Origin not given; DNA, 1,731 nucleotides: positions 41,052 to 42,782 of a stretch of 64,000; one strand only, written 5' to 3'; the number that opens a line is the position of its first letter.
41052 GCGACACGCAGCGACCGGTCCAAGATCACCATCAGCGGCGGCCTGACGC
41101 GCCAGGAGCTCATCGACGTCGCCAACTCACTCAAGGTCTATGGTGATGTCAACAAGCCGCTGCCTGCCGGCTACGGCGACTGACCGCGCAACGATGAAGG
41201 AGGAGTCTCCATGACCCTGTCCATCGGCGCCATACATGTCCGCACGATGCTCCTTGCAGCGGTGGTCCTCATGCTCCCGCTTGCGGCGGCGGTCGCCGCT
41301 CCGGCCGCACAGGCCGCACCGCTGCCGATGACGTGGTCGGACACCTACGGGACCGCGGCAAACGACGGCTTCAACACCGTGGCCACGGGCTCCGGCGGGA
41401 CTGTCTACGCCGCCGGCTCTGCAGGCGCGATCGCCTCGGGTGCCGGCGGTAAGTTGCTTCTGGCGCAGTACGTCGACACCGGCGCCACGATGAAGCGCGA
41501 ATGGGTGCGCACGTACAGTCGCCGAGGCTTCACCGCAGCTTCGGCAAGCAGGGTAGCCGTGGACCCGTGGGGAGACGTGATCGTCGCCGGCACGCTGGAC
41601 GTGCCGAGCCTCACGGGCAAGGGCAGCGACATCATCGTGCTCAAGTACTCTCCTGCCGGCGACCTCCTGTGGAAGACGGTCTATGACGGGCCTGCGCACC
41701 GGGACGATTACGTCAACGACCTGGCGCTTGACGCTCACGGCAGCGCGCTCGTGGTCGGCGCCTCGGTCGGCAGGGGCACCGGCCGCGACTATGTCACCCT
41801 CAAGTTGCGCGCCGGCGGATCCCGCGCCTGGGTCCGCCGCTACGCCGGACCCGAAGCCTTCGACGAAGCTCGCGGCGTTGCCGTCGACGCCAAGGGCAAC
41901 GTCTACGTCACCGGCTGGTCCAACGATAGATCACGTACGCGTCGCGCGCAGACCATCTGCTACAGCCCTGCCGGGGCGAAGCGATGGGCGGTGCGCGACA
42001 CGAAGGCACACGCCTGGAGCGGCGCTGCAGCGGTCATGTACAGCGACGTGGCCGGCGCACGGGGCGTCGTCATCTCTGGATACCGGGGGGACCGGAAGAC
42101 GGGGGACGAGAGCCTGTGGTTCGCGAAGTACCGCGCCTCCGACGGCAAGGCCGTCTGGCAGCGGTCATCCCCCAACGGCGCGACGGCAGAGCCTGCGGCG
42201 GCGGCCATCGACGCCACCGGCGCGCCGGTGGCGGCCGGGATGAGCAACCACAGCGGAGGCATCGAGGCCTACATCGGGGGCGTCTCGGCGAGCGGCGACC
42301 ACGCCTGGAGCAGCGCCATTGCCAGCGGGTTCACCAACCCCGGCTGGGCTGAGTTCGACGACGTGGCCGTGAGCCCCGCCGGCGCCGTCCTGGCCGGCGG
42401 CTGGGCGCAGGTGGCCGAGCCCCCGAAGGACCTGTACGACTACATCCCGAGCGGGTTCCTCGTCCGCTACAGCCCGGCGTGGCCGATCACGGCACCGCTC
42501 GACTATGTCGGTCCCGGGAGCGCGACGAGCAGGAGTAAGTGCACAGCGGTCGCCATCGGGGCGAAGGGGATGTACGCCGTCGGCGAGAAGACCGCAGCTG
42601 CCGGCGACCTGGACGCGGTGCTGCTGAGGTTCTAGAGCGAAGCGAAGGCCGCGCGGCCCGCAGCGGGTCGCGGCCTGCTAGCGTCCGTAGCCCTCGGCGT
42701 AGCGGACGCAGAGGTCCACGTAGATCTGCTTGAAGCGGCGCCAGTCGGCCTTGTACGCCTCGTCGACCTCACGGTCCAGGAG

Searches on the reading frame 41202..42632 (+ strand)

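Call 16: search_protein_families(library=pfam, proteins=[L001:5418-5831:+, L001:5916-6173:+, L001:6188-6607:+, L001:6604-7971:+, L001:7968-10004:+, L001:10001-10315:+, L001:10315-11487:+, L001:11508-11921:+, L001:12006-12380:+, L001:12505-12912:-], max_evalue=0.01)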
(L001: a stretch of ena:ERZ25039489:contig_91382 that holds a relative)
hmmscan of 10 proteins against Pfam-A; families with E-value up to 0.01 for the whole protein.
L001:5418-5831:+ (137 aa): 3 families
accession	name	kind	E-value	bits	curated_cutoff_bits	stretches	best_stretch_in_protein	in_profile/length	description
PF01022.26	HTH_5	-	4.8e-10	39.6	22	1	36-76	2-42/47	Bacterial regulatory protein, arsR family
PF12840.13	HTH_20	-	1.5e-07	31.7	27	1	33-80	1-49/51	Helix-turn-helix domain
PF01978.25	TrmB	-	0.0096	16.2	25.6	0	47-91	20-64/68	Sugar-specific transcriptional regulator TrmB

L001:5916-6173:+ (85 aa): 1 family
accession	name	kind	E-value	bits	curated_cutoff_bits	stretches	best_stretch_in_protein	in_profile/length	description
PF01206.22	TusA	-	3.8e-17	62.3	28.6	1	16-83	4-70/70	Sulfurtransferase TusA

L001:6188-6607:+ (139 aa): 1 family
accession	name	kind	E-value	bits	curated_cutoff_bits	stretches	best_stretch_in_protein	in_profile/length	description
PF02662.21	FlpD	-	7.1e-20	71.7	22.3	1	13-128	1-117/123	Methyl-viologen-reducing hydrogenase, delta subunit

L001:6604-7971:+ (455 aa): 28 families (the best 25 are shown)
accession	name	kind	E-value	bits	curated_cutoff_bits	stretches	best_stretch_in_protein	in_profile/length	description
PF00037.32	Fer4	-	1.4e-12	47.3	21.1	2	150-171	2-23/24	4Fe-4S binding domain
PF07992.20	Pyr_redox_2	-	1.5e-12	48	26.1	2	300-410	186-285/291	Pyridine nucleotide-disulphide oxidoreductase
PF12838.12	Fer4_7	-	2.7e-11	44.2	27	2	109-170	2-52/52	4Fe-4S dicluster domain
PF13187.11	Fer4_9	-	8.9e-11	42.1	27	2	108-170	1-51/52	4Fe-4S dicluster domain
PF01266.30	DAO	-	1.3e-09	38.5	27.9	1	8-44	1-38/353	FAD dependent oxidoreductase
PF12797.12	Fer4_2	-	1.8e-09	37.3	24.5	2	150-168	4-22/22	4Fe-4S binding domain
PF13237.11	Fer4_10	-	9e-08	32.4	25.5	1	150-182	3-37/53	4Fe-4S dicluster domain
PF12837.12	Fer4_6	-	9.1e-08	32.1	25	2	149-170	2-23/24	4Fe-4S binding domain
PF13484.11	Fer4_16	-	2.8e-07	31.7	30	1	155-191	1-38/66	4Fe-4S double cluster binding domain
PF00890.30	FAD_binding_2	-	4.8e-07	29.8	20.4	1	8-44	1-37/414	FAD binding domain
PF14697.11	Fer4_21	-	1.1e-06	29.1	35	1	149-177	1-32/59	4Fe-4S dicluster domain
PF12831.13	FAD_oxidored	-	1.4e-06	28.3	27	1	8-45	1-38/416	FAD dependent oxidoreductase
PF25160.1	LdpA_Fe-S-bd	-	2e-06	27.9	27.6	1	142-171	15-43/49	LdpA Fe-S cluster-binding domain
PF13450.12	NAD_binding_8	-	3.3e-06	27.7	21.9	1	11-45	1-35/68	NAD(P)-binding Rossmann-like domain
PF01946.23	Thi4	-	9.8e-06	25.4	26.2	1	7-53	18-65/235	Thi4 family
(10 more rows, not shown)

L001:7968-10004:+ (678 aa): 20 families
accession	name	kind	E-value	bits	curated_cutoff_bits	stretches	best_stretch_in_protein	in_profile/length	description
PF07992.20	Pyr_redox_2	-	1.8e-10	41.1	26.1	1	172-249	3-78/291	Pyridine nucleotide-disulphide oxidoreductase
PF00037.32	Fer4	-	2.3e-09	37.1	21.1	1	631-652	2-23/24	4Fe-4S binding domain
PF12831.13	FAD_oxidored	-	9.6e-09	35.5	27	1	173-454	3-228/416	FAD dependent oxidoreductase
PF13237.11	Fer4_10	-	1.4e-08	34.9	25.5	2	597-648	4-53/53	4Fe-4S dicluster domain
PF13450.12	NAD_binding_8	-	2.7e-08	34.4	21.9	1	174-209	1-36/68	NAD(P)-binding Rossmann-like domain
PF12838.12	Fer4_7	-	3.2e-08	34.3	27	1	602-651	2-52/52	4Fe-4S dicluster domain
PF12837.12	Fer4_6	-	9.2e-07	29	25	2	630-652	2-24/24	4Fe-4S binding domain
PF12797.12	Fer4_2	-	6.2e-06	26.3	24.5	1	630-649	3-22/22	4Fe-4S binding domain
PF01946.23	Thi4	-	1.6e-05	24.7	26.2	1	171-216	19-65/235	Thi4 family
PF13187.11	Fer4_9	-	2e-05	25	27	1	602-652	2-52/52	4Fe-4S dicluster domain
PF00070.33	Pyr_redox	-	2.2e-05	25.3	22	1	171-209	1-36/82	Pyridine nucleotide-disulphide oxidoreductase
PF14697.11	Fer4_21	-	2.6e-05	24.7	35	1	595-653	1-58/59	4Fe-4S dicluster domain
PF03486.20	HI0933_like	-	4.8e-05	23.3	50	1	171-205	2-36/244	HI0933-like protein Rossmann domain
PF00890.30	FAD_binding_2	-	8.2e-05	22.4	20.4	1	172-208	2-38/414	FAD binding domain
PF01494.25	FAD_binding_3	-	0.00019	21.2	22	1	172-203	4-35/349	FAD binding domain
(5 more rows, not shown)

L001:10001-10315:+ (104 aa): 1 family
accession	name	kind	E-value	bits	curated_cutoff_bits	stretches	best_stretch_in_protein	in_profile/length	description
PF07336.16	ABATE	-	0.0063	17.6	24.4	1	13-76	51-114/130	Putative stress-induced transcription regulator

L001:10315-11487:+ (390 aa): 11 families
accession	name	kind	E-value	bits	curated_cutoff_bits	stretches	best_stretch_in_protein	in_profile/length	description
PF13187.11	Fer4_9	-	6.8e-10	39.3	27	1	23-82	1-51/52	4Fe-4S dicluster domain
PF13183.11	Fer4_8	-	9.7e-09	36.1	27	1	21-80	2-66/68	4Fe-4S dicluster domain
PF13237.11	Fer4_10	-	6.3e-08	32.9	25.5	1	20-79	5-53/53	4Fe-4S dicluster domain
PF13534.11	Fer4_17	-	1.1e-07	32.7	22.2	1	23-81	1-59/61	4Fe-4S dicluster domain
PF02665.19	Nitrate_red_gam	-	1.6e-06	28.4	22.9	2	344-380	173-209/217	Nitrate reductase gamma subunit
PF12838.12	Fer4_7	-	2.2e-06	28.5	27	1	24-82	2-52/52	4Fe-4S dicluster domain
PF25160.1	LdpA_Fe-S-bd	-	6.8e-06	26.2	27.6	0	22-37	26-41/49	LdpA Fe-S cluster-binding domain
PF00037.32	Fer4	-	0.00016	21.7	21.1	0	20-35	4-19/24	4Fe-4S binding domain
PF13484.11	Fer4_16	-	0.0016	19.6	30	0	24-79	2-64/66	4Fe-4S double cluster binding domain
PF12797.12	Fer4_2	-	0.0041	17.4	24.5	1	19-35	5-21/22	4Fe-4S binding domain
PF12800.12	Fer4_4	-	0.0078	16.9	24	0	22-35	2-15/17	4Fe-4S binding domain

L001:11508-11921:+ (137 aa): 2 families
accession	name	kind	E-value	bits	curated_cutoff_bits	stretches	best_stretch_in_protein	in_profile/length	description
PF13686.11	DrsE_2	-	7.2e-05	23.2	25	1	62-133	84-153/156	DsrE/DsrF/DrsH-like family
PF02635.20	DsrE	-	7.6e-05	23.3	22.7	1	28-132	29-111/116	DsrE/DsrF-like family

L001:12006-12380:+ (124 aa): 2 families
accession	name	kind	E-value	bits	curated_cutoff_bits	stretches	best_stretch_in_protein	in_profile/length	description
PF02635.20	DsrE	-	7.6e-18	65.2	22.7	1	8-123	2-115/116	DsrE/DsrF-like family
PF13686.11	DrsE_2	-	0.00046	20.6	25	0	63-119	96-152/156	DsrE/DsrF/DrsH-like family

L001:12505-12912:- (135 aa): 2 families
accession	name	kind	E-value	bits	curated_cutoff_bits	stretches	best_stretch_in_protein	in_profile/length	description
PF01243.27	PNPOx_N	-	2.5e-19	70.2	28.1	1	4-121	1-117/120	Pyridoxamine 5'-phosphate oxidase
PF12766.13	Pyridox_oxase_2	-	0.004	18.2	26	1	32-87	42-99/100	Pyridoxamine 5'-phosphate oxidase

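Call 17: search_protein_families(library=pfam, proteins=[L001:19861-20298:-, L001:17132-19864:-, L001:15348-17135:-, L001:15058-15351:-, L001:14747-15061:-, L001:13773-14744:-, L001:13241-13726:-], max_evalue=0.01)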
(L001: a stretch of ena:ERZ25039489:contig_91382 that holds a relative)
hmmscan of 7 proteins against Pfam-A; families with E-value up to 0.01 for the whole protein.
L001:19861-20298:- (145 aa): 1 family
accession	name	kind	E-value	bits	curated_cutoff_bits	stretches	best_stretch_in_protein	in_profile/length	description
PF02662.21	FlpD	-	7.3e-29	100.7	22.3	1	16-138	1-123/123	Methyl-viologen-reducing hydrogenase, delta subunit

L001:17132-19864:- (910 aa): 22 families
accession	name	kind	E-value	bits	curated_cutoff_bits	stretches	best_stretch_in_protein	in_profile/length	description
PF07992.20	Pyr_redox_2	-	1.7e-45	156.1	26.1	3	251-541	1-291/291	Pyridine nucleotide-disulphide oxidoreductase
PF14691.11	Fer4_20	-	6.4e-17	61.8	25.8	1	159-235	30-109/113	Dihydroprymidine dehydrogenase domain II, 4Fe-4S cluster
PF13450.12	NAD_binding_8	-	2.4e-14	53.8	21.9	2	255-288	1-34/68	NAD(P)-binding Rossmann-like domain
PF13738.12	Pyr_redox_3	-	3.6e-12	46.6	30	1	336-403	127-188/305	Pyridine nucleotide-disulphide oxidoreductase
PF12831.13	FAD_oxidored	-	7.6e-12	45.7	27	2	253-289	2-38/416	FAD dependent oxidoreductase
PF01266.30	DAO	-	1.3e-11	45.1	27.9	1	252-287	1-37/353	FAD dependent oxidoreductase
PF00070.33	Pyr_redox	-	5.5e-11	43.3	22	0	252-286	1-35/82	Pyridine nucleotide-disulphide oxidoreductase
PF01946.23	Thi4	-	9.8e-11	41.8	26.2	2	252-292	19-60/235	Thi4 family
PF00890.30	FAD_binding_2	-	4.6e-09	36.4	20.4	2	9-45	1-37/414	FAD binding domain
PF01593.30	Amino_oxidase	-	7.6e-08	32.5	19.8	1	261-287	2-28/443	Flavin containing amine oxidoreductase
PF03486.20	HI0933_like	-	1e-07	32.1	50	1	252-287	2-37/244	HI0933-like protein Rossmann domain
PF01134.28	GIDA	-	1.9e-07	30.9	22.1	1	252-279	1-28/391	Glucose inhibited division protein A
PF01262.27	AlaDh_PNT_C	-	1e-06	28.8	23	0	378-404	27-53/214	Alanine dehydrogenase/PNT, C-terminal domain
PF13241.12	NAD_binding_7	-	4.5e-06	27.6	22.1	1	375-425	3-46/104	Putative NAD(P)-binding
PF01494.25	FAD_binding_3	-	1.3e-05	25.1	22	1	252-281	3-32/349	FAD binding domain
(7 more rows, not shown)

L001:15348-17135:- (595 aa): 19 families
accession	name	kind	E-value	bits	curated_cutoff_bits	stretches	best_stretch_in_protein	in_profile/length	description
PF14697.11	Fer4_21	-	7.2e-12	45.7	35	1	517-573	1-58/59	4Fe-4S dicluster domain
PF07992.20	Pyr_redox_2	-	1.2e-11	45.1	26.1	1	163-279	3-114/291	Pyridine nucleotide-disulphide oxidoreductase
PF25160.1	LdpA_Fe-S-bd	-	3.3e-09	36.8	27.6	2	530-577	9-48/49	LdpA Fe-S cluster-binding domain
PF00037.32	Fer4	-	7.2e-09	35.5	21.1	2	551-573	2-24/24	4Fe-4S binding domain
PF12838.12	Fer4_7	-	1.7e-08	35.2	27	1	524-571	2-52/52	4Fe-4S dicluster domain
PF13484.11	Fer4_16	-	2.9e-08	34.8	30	2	557-580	2-26/66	4Fe-4S double cluster binding domain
PF13237.11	Fer4_10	-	1.3e-07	31.8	25.5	1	519-568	4-53/53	4Fe-4S dicluster domain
PF13187.11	Fer4_9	-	1.9e-07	31.4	27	1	523-572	1-52/52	4Fe-4S dicluster domain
PF13450.12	NAD_binding_8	-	7.9e-07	29.7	21.9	1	165-202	1-38/68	NAD(P)-binding Rossmann-like domain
PF12831.13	FAD_oxidored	-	1.6e-06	28.1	27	1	164-208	3-47/416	FAD dependent oxidoreductase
PF12837.12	Fer4_6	-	3.5e-06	27.1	25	2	549-572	1-24/24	4Fe-4S binding domain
PF00890.30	FAD_binding_2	-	3.9e-06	26.8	20.4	1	164-198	3-37/414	FAD binding domain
PF12797.12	Fer4_2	-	3.3e-05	24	24.5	1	518-536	4-22/22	4Fe-4S binding domain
PF03486.20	HI0933_like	-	0.00037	20.4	50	0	163-200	3-40/244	HI0933-like protein Rossmann domain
PF01266.30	DAO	-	0.0007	19.7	27.9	1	164-197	3-37/353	FAD dependent oxidoreductase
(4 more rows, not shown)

L001:15058-15351:- (97 aa): 3 families
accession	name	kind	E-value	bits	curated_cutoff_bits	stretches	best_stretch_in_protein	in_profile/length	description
PF21476.4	PF0610-like_N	-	0.00064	20.3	33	1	34-62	3-31/50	PF0610-like, N-terminal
PF12840.13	HTH_20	-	0.00089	19.6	27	1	34-58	6-31/51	Helix-turn-helix domain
PF01978.25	TrmB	-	0.0017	18.6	25.6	1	38-94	15-67/68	Sugar-specific transcriptional regulator TrmB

L001:14747-15061:- (104 aa): 16 families
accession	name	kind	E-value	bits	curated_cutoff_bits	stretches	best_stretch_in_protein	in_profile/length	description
PF13534.11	Fer4_17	-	2e-11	44.7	22.2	2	45-81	25-60/61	4Fe-4S dicluster domain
PF13183.11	Fer4_8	-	2e-09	38.3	27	1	21-81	2-68/68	4Fe-4S dicluster domain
PF13187.11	Fer4_9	-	5.6e-09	36.3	27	2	23-80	1-50/52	4Fe-4S dicluster domain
PF13237.11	Fer4_10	-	8.7e-09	35.6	25.5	1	19-78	4-53/53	4Fe-4S dicluster domain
PF12838.12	Fer4_7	-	1.6e-08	35.3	27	1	16-38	30-52/52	4Fe-4S dicluster domain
PF12797.12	Fer4_2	-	8.7e-07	29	24.5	1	19-35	5-21/22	4Fe-4S binding domain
PF12837.12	Fer4_6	-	1.1e-06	28.8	25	2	18-38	3-23/24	4Fe-4S binding domain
PF00037.32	Fer4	-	1.1e-06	28.7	21.1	1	19-37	3-21/24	4Fe-4S binding domain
PF14697.11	Fer4_21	-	1.8e-05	25.2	35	1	18-36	35-53/59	4Fe-4S dicluster domain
PF13746.11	Fer4_18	-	2.1e-05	25.2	27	0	20-40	57-77/114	4Fe-4S dicluster domain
PF12800.12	Fer4_4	-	3.2e-05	24.3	24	1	22-37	2-17/17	4Fe-4S binding domain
PF14691.11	Fer4_20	-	0.00049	20.3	25.8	0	61-94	18-53/113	Dihydroprymidine dehydrogenase domain II, 4Fe-4S cluster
PF25160.1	LdpA_Fe-S-bd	-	0.0005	20.2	27.6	1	17-37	21-41/49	LdpA Fe-S cluster-binding domain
PF13484.11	Fer4_16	-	0.0059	17.8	30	0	20-36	49-65/66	4Fe-4S double cluster binding domain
PF13370.11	Fer4_13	-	0.0067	17.5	24.5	0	22-36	4-18/58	4Fe-4S single cluster domain of Ferredoxin I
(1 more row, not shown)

L001:13773-14744:- (323 aa): 1 family
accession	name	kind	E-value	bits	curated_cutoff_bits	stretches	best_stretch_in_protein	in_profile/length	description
PF02754.22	CCG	-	5.2e-11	42.9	20.6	1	217-300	1-84/85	Cysteine-rich domain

L001:13241-13726:- (161 aa): 2 families
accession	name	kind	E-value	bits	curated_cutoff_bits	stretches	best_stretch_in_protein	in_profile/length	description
PF13686.11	DrsE_2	-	4.9e-62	208.9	25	1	5-160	2-156/156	DsrE/DsrF/DrsH-like family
PF02635.20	DsrE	-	6.5e-09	36.4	22.7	1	85-149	38-104/116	DsrE/DsrF-like family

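Call 36: search_protein_families(library=pfam, proteins=[window:41202-42632:+], max_evalue=0.00001)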
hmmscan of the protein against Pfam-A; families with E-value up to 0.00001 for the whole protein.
window:41202-42632:+ (477 aa): 1 family
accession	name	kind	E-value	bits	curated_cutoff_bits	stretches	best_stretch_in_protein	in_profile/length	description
PF06739.17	SBBP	-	4.2e-10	39.9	20.5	1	210-241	2-33/38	Beta-propeller repeat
